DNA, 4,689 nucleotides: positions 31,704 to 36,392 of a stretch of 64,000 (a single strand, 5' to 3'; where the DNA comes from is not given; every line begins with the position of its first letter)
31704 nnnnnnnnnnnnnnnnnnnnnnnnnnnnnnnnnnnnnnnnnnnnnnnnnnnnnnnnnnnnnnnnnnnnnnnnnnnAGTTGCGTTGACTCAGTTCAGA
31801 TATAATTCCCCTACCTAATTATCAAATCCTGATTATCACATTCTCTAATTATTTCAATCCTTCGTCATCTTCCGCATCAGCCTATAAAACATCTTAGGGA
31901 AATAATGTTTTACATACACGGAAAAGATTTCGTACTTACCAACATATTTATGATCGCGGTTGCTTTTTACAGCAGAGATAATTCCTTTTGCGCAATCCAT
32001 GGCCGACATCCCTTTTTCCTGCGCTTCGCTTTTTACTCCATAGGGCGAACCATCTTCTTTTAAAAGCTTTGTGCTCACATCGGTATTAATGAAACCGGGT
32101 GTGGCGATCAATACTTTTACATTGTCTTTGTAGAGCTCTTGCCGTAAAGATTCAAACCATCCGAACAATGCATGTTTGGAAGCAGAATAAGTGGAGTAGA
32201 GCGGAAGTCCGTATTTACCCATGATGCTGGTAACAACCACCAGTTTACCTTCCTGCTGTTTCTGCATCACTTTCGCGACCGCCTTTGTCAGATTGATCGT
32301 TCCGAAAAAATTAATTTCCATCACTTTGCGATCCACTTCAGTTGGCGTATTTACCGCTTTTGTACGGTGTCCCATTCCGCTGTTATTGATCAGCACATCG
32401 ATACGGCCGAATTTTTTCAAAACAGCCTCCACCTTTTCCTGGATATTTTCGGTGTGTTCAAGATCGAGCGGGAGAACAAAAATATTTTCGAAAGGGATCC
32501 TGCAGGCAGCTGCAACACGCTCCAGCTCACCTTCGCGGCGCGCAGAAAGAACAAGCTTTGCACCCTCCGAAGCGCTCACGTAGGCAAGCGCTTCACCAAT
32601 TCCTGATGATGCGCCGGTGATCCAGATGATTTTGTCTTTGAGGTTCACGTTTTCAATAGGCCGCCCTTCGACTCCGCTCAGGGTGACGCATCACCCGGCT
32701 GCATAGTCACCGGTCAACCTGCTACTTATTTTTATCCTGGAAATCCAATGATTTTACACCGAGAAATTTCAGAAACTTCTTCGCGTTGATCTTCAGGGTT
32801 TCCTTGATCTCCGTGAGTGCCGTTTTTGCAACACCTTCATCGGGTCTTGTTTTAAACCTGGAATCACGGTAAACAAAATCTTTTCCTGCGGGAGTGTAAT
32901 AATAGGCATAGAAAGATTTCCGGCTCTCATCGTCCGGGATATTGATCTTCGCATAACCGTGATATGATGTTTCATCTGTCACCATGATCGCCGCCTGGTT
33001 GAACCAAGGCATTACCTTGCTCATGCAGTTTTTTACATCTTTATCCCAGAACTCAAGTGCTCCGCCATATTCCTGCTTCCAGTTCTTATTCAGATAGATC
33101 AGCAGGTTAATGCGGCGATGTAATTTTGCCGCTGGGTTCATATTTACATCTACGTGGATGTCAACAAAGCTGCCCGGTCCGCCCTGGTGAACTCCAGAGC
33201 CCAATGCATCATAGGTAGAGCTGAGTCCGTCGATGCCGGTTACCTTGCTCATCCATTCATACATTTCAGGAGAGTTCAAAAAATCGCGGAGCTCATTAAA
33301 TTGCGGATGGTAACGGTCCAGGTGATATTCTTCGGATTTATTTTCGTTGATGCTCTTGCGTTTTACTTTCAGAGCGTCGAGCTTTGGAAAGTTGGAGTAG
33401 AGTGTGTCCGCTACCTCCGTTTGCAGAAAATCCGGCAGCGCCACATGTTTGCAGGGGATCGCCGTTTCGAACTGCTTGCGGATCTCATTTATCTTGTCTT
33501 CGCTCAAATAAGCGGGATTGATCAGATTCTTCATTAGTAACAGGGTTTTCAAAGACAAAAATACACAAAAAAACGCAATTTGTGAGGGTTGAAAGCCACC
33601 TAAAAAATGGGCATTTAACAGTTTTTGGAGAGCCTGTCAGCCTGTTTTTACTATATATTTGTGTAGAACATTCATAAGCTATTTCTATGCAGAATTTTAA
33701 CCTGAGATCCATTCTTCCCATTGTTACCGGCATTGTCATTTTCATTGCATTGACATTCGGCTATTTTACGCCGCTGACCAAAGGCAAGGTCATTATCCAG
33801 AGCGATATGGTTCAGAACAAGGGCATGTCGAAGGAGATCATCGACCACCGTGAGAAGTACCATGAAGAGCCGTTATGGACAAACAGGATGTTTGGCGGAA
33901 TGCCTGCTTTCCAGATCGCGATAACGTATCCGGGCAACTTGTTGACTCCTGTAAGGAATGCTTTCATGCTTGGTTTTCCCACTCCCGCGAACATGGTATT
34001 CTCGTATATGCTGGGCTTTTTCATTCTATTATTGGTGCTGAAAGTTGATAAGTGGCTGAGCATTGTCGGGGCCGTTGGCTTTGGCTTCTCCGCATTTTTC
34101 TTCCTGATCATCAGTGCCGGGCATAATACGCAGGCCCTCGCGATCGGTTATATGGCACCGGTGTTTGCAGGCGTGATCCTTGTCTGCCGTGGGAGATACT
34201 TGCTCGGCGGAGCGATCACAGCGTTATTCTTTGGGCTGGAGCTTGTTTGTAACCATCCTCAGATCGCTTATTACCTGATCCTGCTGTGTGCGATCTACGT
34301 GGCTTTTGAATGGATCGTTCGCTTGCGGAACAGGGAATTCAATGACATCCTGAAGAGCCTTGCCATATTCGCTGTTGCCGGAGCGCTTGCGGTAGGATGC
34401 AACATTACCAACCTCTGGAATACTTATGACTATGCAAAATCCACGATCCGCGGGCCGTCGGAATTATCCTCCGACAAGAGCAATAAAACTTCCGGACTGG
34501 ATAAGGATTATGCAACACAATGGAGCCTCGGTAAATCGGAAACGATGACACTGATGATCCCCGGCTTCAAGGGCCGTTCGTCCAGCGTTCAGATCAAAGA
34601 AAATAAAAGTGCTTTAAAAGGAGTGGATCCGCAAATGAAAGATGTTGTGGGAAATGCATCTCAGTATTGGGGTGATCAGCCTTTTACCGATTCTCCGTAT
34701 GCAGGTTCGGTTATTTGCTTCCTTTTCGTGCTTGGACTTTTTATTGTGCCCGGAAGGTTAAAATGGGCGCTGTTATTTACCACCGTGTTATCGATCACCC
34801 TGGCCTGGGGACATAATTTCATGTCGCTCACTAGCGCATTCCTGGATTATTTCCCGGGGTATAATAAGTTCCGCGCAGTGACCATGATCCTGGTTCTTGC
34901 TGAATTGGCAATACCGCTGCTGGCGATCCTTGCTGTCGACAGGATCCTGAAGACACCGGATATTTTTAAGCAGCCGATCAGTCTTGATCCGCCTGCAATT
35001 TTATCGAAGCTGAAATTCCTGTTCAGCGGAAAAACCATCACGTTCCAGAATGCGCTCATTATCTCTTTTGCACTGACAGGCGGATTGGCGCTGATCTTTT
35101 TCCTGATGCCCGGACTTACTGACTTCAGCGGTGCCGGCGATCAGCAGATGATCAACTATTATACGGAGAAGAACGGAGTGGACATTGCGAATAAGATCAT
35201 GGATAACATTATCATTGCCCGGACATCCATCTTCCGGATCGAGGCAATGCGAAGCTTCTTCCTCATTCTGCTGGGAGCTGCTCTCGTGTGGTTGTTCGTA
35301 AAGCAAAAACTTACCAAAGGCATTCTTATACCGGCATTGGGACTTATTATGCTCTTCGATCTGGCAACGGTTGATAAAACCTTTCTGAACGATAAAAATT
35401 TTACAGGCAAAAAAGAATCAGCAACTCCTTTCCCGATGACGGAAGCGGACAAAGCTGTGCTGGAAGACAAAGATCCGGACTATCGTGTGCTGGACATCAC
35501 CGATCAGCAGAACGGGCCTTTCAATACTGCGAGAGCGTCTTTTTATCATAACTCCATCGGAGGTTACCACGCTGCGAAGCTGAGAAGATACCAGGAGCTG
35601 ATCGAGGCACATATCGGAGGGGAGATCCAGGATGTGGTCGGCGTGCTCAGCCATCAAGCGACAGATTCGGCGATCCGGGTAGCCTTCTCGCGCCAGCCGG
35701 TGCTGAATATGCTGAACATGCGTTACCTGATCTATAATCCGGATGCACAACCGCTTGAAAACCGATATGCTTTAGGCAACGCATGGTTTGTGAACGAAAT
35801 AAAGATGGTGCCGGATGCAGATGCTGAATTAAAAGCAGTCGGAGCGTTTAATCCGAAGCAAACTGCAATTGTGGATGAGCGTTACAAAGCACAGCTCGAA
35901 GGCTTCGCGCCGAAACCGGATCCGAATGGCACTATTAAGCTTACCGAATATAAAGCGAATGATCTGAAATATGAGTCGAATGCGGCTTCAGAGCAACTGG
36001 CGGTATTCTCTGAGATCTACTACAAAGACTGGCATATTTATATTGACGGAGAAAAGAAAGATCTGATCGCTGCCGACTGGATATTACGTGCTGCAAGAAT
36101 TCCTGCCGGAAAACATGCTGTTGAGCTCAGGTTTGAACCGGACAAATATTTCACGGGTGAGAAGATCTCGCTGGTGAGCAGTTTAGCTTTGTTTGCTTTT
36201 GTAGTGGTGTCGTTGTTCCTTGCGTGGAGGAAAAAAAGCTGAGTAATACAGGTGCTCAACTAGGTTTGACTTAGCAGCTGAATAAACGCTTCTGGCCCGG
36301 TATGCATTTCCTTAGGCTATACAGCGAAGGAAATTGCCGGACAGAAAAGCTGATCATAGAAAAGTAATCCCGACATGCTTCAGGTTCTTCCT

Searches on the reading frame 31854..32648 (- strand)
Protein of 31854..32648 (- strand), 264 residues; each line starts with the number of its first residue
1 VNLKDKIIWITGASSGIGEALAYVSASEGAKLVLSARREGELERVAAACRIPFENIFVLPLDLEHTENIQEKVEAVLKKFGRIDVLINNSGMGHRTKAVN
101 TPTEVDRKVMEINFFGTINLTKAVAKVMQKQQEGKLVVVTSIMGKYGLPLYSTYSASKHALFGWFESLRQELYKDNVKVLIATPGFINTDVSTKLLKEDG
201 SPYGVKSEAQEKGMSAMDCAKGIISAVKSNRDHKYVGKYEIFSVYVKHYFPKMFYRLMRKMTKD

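Call 4: search_protein_families(library=pfam, proteins=[window:31854-32648:-], max_evalue=0.01)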
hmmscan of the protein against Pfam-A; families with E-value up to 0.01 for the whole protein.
window:31854-32648:- (264 aa): 4 families
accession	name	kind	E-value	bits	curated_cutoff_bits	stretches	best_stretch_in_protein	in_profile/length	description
PF00106.31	adh_short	-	9.2e-52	175.8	26.6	1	6-197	1-192/195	short chain dehydrogenase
PF13561.12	adh_short_C2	-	1.2e-35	123.7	27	1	12-199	1-188/236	Enoyl-(Acyl carrier protein) reductase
PF08659.16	KR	-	4.8e-09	36.8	22.6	1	9-170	4-165/180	KR domain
PF01370.27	Epimerase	-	0.00078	19.4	20.9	1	8-160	1-148/240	NAD dependent epimerase/dehydratase family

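Call 36: search_protein_families(library=ncbifam, proteins=[window:31854-32648:-], max_evalue=0.001)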
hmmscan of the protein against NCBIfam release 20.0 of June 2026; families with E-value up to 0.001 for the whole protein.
window:31854-32648:- (264 aa): 229 families (the best 25 are shown)
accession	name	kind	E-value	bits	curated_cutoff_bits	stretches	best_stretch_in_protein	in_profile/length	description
NF004825.0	PRK06181.1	equivalog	1.4e-69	234.3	215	1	2-262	3-263/268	SDR family oxidoreductase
NF005495.0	PRK07109.1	subfamily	2.2e-48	165.2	264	1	2-261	5-262/334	SDR family oxidoreductase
NF005806.0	PRK07666.1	equivalog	1.5e-44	152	286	1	2-231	4-225/239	3-ketoacyl-ACP reductase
NF004824.0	PRK06180.1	subfamily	1.1e-42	146.2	298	1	4-196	3-192/279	oxidoreductase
NF005878.0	PRK07825.1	subfamily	2.9e-42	144.9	287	1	2-261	6-251/278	short chain dehydrogenase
NF005372.1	PRK06914.1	subfamily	3.9e-42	144.4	320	1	5-205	2-209/279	SDR family oxidoreductase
NF004823.0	PRK06179.1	subfamily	3.6e-41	141.4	310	1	4-199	4-191/271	oxidoreductase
NF006565.0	PRK09072.1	equivalog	4.1e-41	141.3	238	1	1-261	1-252/265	SDR family oxidoreductase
NF005437.0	PRK07024.1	equivalog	3e-40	138.3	266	1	6-193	5-192/259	SDR family oxidoreductase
NF004826.0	PRK06182.1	subfamily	6.2e-40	137.2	305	1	4-193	3-186/274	oxidoreductase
NF009093.0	PRK12429.1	subfamily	1.7e-39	135.7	258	1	1-210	1-210/259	3-hydroxybutyrate dehydrogenase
NF005559.1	PRK07231.1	subfamily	3.9e-39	134.6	215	1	3-199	2-198/249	glucose 1-dehydrogenase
NF006099.0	PRK08251.1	equivalog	3e-38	131.5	253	1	5-217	4-213/250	SDR family oxidoreductase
NF005672.0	PRK07454.1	equivalog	6.6e-38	130.3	234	1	5-191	6-192/241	SDR family oxidoreductase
TIGR01830.1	3oxo_ACP_reduc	equivalog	9.1e-38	130.3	297.75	1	10-198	3-192/239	3-oxoacyl-[acyl-carrier-protein] reductase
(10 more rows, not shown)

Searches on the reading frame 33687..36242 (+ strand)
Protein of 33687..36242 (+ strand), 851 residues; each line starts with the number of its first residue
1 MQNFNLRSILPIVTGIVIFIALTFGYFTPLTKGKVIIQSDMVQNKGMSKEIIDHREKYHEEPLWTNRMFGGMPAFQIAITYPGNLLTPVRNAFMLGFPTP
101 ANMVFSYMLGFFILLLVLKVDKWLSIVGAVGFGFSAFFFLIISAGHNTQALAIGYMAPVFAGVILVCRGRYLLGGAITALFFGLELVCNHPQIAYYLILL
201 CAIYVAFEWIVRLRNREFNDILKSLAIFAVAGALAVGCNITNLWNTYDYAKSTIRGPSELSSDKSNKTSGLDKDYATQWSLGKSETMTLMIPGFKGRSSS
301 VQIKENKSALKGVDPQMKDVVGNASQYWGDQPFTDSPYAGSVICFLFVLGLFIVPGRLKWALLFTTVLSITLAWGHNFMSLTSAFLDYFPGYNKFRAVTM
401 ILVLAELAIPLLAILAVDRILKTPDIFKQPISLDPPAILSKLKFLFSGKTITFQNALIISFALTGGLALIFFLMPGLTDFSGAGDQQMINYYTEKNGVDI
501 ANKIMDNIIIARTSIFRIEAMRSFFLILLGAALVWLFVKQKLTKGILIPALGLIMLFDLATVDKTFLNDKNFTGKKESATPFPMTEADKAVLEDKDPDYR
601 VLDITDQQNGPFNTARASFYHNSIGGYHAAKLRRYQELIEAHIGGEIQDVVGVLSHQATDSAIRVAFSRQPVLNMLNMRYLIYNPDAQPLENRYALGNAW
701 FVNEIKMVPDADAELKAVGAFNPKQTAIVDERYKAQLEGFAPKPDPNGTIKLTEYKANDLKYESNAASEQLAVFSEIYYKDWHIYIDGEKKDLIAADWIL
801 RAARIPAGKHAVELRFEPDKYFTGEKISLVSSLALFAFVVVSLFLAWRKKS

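Call 4: search_protein_families(library=pfam, proteins=[window:33687-36242:+], max_evalue=0.01)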
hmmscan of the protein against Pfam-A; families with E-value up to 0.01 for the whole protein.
window:33687-36242:+ (851 aa): 1 family
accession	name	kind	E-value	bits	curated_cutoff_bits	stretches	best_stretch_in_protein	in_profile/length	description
PF09586.16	YfhO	-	6.2e-06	25.3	28.5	1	750-824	756-831/835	Bacterial membrane protein YfhO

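Call 36: search_protein_families(library=ncbifam, proteins=[window:33687-36242:+], max_evalue=0.001)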
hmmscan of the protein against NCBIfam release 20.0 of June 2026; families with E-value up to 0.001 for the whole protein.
window:33687-36242:+ (851 aa): 1 family
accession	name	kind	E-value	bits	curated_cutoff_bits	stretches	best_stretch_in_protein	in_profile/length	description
NF047589.1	GlcsyltransPgfM1Strep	equivalog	0.0004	18.5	1400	1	775-837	887-949/955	glycosyltransferase PgfM1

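Call 53: find_homologous_proteins(query=window:33687-36242:+, max_evalue=0.00001)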
Query window:33687-36242:+ (851 aa): 7279 proteins with E <= 0.00001 among 8000 candidates; the best 120 are listed.
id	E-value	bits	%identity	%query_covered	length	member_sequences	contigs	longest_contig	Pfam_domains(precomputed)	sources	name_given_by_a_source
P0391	0.0e+0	1547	78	100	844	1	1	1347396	PF09586.17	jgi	jgi:hypothetical protein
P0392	0.0e+0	1515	76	100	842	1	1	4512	PF09586.17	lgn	-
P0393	0.0e+0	1471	75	100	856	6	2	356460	PF09586.17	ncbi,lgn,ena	-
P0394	0.0e+0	1460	74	100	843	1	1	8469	PF09586.17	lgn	-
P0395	0.0e+0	1443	73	100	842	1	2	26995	PF09586.17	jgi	jgi:hypothetical protein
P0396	0.0e+0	1442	72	100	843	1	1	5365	-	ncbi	ncbi:YfhO family protein [soil metagenome]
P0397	0.0e+0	1440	73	100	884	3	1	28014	-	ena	-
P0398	0.0e+0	1434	73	100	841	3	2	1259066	PF09586.17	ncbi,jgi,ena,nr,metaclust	ncbi:MAG: hypothetical protein IPP64_10265 [Bacteroidetes bacterium]|nr:hypothetical protein [Bacter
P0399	0.0e+0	1432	74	100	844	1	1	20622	PF09586.17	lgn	-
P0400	0.0e+0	1427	73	100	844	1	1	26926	PF09586.17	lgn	-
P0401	0.0e+0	1423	73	100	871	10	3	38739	PF09586.17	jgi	jgi:hypothetical protein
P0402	0.0e+0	1419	72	100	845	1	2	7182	PF09586.17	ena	-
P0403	0.0e+0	1418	72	100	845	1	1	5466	PF09586.17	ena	-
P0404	0.0e+0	1417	72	100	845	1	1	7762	PF09586.17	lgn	-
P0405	0.0e+0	1417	72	100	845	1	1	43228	PF09586.17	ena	-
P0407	0.0e+0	1416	72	100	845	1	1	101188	PF09586.17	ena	-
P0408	0.0e+0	1415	72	100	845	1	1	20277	PF09586.17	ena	-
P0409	0.0e+0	1415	72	100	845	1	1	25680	PF09586.17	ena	-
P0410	0.0e+0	1413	72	100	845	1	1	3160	PF09586.17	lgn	-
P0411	0.0e+0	1413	72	100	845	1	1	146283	PF09586.17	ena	-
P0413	0.0e+0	1412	72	100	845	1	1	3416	PF09586.17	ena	-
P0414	0.0e+0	1412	72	100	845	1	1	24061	PF09586.17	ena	-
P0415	0.0e+0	1411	72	100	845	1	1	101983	PF09586.17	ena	-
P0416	0.0e+0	1409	72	100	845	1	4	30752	PF09586.17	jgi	-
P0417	0.0e+0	1409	72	100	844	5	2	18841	PF09586.17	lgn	-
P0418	0.0e+0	1408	72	100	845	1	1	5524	PF09586.17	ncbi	-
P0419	0.0e+0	1408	72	100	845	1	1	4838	PF09586.17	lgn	-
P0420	0.0e+0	1408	72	100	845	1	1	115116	PF09586.17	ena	-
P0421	0.0e+0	1407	72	100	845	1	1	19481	PF09586.17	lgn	-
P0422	0.0e+0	1405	71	100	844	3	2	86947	PF09586.17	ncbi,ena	-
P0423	0.0e+0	1403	72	100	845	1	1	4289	PF09586.17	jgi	jgi:Bacterial membrane protein YfhO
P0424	0.0e+0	1402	70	100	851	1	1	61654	PF09586.17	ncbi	-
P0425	0.0e+0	1384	69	100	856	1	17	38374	PF09586.17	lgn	-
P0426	0.0e+0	1380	70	100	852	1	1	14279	PF09586.17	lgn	-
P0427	0.0e+0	1369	69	100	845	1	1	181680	PF09586.17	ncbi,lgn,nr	ncbi:MAG: hypothetical protein JWP12_1190 [Bacteroidetes bacterium]|nr:hypothetical protein [Bactero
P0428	0.0e+0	1362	70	100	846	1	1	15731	PF09586.17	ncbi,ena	-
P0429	0.0e+0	1360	68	100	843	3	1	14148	PF09586.17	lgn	-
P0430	0.0e+0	1359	69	100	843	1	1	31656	PF09586.17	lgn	-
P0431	0.0e+0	1348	69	99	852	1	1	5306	PF09586.17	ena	-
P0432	0.0e+0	1347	68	100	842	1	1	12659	PF09586.17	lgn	-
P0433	0.0e+0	1343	68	100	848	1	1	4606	PF09586.17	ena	-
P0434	0.0e+0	1342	68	100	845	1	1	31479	PF09586.17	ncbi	-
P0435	0.0e+0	1339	67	100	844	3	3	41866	PF09586.17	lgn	-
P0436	0.0e+0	1334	68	100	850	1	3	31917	PF09586.17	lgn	-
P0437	0.0e+0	1334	67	100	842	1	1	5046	PF09586.17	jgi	jgi:hypothetical protein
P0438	0.0e+0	1333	68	100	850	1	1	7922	PF09586.17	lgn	-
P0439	0.0e+0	1328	67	100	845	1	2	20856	PF09586.17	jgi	jgi:hypothetical protein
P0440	0.0e+0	1327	68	99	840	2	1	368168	PF09586.17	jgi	jgi:hypothetical protein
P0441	0.0e+0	1325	67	100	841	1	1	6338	PF09586.17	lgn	-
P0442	0.0e+0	1317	68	100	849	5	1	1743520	PF09586.17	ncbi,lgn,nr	ncbi:MAG: hypothetical protein JWO09_1015 [Bacteroidetes bacterium]|nr:hypothetical protein [Bactero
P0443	0.0e+0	1315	67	100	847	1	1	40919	PF09586.17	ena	-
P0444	0.0e+0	1315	67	100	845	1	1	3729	PF09586.17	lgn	-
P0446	0.0e+0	1310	66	100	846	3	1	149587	PF09586.17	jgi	jgi:hypothetical protein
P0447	0.0e+0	1294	66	100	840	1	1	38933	PF09586.17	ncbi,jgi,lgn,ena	ncbi:MAG: YfhO family protein [Bacteroidota bacterium]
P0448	0.0e+0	1292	66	100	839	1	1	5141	PF09586.17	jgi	jgi:hypothetical protein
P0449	0.0e+0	1291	66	100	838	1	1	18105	PF09586.17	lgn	-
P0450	0.0e+0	1290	66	100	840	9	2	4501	PF09586.17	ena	-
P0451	0.0e+0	1287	66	100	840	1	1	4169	PF09586.17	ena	-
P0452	0.0e+0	1287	65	100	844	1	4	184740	PF09586.17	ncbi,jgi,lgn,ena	ncbi:MAG TPA: YfhO family protein [Bacteroidia bacterium]|jgi:hypothetical protein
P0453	0.0e+0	1283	65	99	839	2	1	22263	PF09586.17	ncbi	-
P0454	0.0e+0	1283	64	100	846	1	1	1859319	PF09586.17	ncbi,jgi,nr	ncbi:MAG: hypothetical protein K0Q95_2974 [Bacteroidota bacterium]|jgi:hypothetical protein|nr:hypot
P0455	0.0e+0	1278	65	100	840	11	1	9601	PF09586.17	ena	-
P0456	0.0e+0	1277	67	100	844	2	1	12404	PF09586.17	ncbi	-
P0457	0.0e+0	1276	65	100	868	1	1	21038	PF09586.17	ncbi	-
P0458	0.0e+0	1271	64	100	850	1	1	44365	PF09586.17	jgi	jgi:hypothetical protein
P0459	0.0e+0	1270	64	100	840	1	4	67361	PF09586.17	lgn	-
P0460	0.0e+0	1269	65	100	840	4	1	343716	PF09586.17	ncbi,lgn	-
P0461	0.0e+0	1265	65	100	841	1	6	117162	PF09586.17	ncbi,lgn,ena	-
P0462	0.0e+0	1265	65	100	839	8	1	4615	PF09586.17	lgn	-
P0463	0.0e+0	1264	65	100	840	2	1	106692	PF09586.17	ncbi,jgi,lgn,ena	jgi:hypothetical protein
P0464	0.0e+0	1264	65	100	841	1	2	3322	PF09586.17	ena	-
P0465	0.0e+0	1264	66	100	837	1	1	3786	PF09586.17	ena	-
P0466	0.0e+0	1263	66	100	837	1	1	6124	PF09586.17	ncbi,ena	-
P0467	0.0e+0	1263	66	100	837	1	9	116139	PF09586.17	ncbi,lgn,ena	-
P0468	0.0e+0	1263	65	100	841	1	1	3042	PF09586.17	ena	-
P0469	0.0e+0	1257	64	100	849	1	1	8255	PF09586.17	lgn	-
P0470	0.0e+0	1254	64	100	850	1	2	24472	PF09586.17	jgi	jgi:hypothetical protein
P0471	0.0e+0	1253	63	100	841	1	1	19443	PF09586.17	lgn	-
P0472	0.0e+0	1249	63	100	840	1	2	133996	PF09586.17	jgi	jgi:hypothetical protein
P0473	0.0e+0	1246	65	100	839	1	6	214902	PF09586.17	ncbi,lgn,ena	-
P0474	0.0e+0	1244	64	100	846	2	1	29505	PF09586.17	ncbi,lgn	ncbi:MAG: YfhO family protein [Bacteroidia bacterium]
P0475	0.0e+0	1241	65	100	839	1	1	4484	PF09586.17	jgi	-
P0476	0.0e+0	1240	64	100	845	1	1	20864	PF09586.17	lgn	-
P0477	0.0e+0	1236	63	100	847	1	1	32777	PF09586.17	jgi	jgi:hypothetical protein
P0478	0.0e+0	1234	63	100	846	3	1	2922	PF09586.17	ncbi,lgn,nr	ncbi:MAG TPA: hypothetical protein VLB84_00685 [Bacteroidia bacterium]|nr:hypothetical protein [Bact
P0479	0.0e+0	1234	64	100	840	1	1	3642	PF09586.17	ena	-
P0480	0.0e+0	1229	63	99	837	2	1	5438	PF09586.17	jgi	jgi:hypothetical protein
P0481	0.0e+0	1228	62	100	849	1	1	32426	PF09586.17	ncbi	-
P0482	0.0e+0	1228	63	100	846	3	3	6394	PF09586.17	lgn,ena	-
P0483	0.0e+0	1225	63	100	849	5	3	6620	PF09586.17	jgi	jgi:hypothetical protein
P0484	0.0e+0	1223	64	95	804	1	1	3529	PF09586.17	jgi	jgi:hypothetical protein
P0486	0.0e+0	1211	63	100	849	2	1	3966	PF09586.17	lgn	-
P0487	0.0e+0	1204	62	100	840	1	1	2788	PF09586.17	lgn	-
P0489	0.0e+0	1201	63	100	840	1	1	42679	PF09586.17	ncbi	ncbi:MAG: hypothetical protein ACT4ON_07975 [Bacteroidota bacterium]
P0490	0.0e+0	1198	62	100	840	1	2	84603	PF09586.17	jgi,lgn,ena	-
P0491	0.0e+0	1197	61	100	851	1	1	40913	PF09586.17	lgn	-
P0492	0.0e+0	1194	63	100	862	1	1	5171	PF09586.17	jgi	jgi:Bacterial membrane protein YfhO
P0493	0.0e+0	1192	61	100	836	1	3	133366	PF09586.17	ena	-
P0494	0.0e+0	1189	62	100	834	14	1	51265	PF09586.17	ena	-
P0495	0.0e+0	1188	62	100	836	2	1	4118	PF09586.17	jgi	jgi:hypothetical protein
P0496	0.0e+0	1187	62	100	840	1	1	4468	PF09586.17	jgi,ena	-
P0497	0.0e+0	1187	61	100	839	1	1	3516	PF09586.17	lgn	-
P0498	0.0e+0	1186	59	100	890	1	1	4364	PF09586.17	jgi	jgi:hypothetical protein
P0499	0.0e+0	1183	60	100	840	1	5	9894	PF09586.17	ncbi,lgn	-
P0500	0.0e+0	1180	62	100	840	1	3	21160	PF09586.17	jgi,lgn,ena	-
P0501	0.0e+0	1180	62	100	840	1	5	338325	PF09586.17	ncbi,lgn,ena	-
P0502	0.0e+0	1179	60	100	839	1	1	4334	PF09586.17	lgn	-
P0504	0.0e+0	1176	60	100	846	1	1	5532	PF09586.17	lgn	-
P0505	0.0e+0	1175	61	100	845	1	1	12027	PF09586.17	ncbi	-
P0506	0.0e+0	1175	61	100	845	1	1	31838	PF09586.17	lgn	-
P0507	0.0e+0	1175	61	100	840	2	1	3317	PF09586.17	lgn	-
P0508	0.0e+0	1175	64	95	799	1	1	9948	PF09586.17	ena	-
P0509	0.0e+0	1173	60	100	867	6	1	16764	PF09586.17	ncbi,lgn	-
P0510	0.0e+0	1172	60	100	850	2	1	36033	PF09586.17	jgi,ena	jgi:hypothetical protein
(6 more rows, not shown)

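Call 54: find_encoding_contigs(protein=P0442, flank=10000, max_places=1)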
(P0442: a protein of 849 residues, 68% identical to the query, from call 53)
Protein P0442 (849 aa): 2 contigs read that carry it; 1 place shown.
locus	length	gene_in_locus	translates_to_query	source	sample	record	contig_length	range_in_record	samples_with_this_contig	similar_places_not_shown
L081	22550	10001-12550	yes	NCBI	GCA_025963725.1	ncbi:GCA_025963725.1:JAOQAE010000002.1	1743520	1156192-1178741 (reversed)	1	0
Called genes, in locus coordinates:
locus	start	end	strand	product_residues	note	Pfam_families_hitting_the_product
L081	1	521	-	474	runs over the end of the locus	PF00578:AhpC-TSA, PF08534:Redoxin, PF13098:Thioredoxin_2, PF13905:Thioredoxin_8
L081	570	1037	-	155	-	PF01467:CTP_transf_like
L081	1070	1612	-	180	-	PF03602:Cons_hypoth95, PF05175:MTS, PF13847:Methyltransf_31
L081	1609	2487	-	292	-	PF12864:DUF3822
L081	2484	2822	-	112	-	-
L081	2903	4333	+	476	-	PF05970:PIF1, PF13604:AAA_30, PF09848:SLFN-g3_helicase (weak), PF13245:AAA_19, PF13538:UvrD_C_2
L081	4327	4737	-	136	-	-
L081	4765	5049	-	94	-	PF11731:Cdd1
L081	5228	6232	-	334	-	PF11276:DUF3078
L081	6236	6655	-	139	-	PF01741:MscL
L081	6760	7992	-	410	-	PF00180:Iso_dh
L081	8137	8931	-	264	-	PF00106:adh_short, PF01370:Epimerase (weak), PF08659:KR, PF23441:SDR, PF13460:NAD_binding_10 (weak), PF13561:adh_short_C2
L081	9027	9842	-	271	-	PF10637:Ofd1_CTDD (faint), PF13640:2OG-FeII_Oxy_3, PF13661:2OG-FeII_Oxy_4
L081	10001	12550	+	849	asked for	PF09586:YfhO (weak)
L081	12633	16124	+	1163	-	PF00801:PKD, PF18911:PKD_4, PF13585:CHU_C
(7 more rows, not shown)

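Call 55: find_encoding_contigs(protein=P0454, flank=10000, max_places=1)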
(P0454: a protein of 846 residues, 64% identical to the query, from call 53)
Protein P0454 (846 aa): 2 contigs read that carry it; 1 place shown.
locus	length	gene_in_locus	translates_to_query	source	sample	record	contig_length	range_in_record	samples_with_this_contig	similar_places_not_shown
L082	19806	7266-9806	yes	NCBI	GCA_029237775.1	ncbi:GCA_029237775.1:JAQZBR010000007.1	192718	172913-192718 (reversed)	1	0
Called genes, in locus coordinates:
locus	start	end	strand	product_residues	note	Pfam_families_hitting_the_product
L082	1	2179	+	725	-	PF19081:Ig_7, PF18962:Por_Secre_tail (weak)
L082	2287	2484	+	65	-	-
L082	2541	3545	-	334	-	PF11276:DUF3078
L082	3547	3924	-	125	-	PF01741:MscL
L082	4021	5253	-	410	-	PF00180:Iso_dh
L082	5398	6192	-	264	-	PF00106:adh_short, PF01370:Epimerase (weak), PF08659:KR, PF23441:SDR (weak), PF13561:adh_short_C2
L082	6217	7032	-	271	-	PF10637:Ofd1_CTDD (faint), PF13640:2OG-FeII_Oxy_3, PF13661:2OG-FeII_Oxy_4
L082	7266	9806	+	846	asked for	PF09586:YfhO (weak)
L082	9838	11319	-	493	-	PF01943:Polysacc_synt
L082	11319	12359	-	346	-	PF03102:NeuB, PF08666:SAF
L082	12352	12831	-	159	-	PF13302:Acetyltransf_3, PF00583:Acetyltransf_1, PF13673:Acetyltransf_10 (weak)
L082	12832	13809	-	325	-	-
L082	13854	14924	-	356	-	PF01757:Acyl_transf_3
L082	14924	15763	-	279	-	PF05721:PhyH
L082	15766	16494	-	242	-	PF02348:CTP_transf_3, PF12804:NTP_transf_3 (weak)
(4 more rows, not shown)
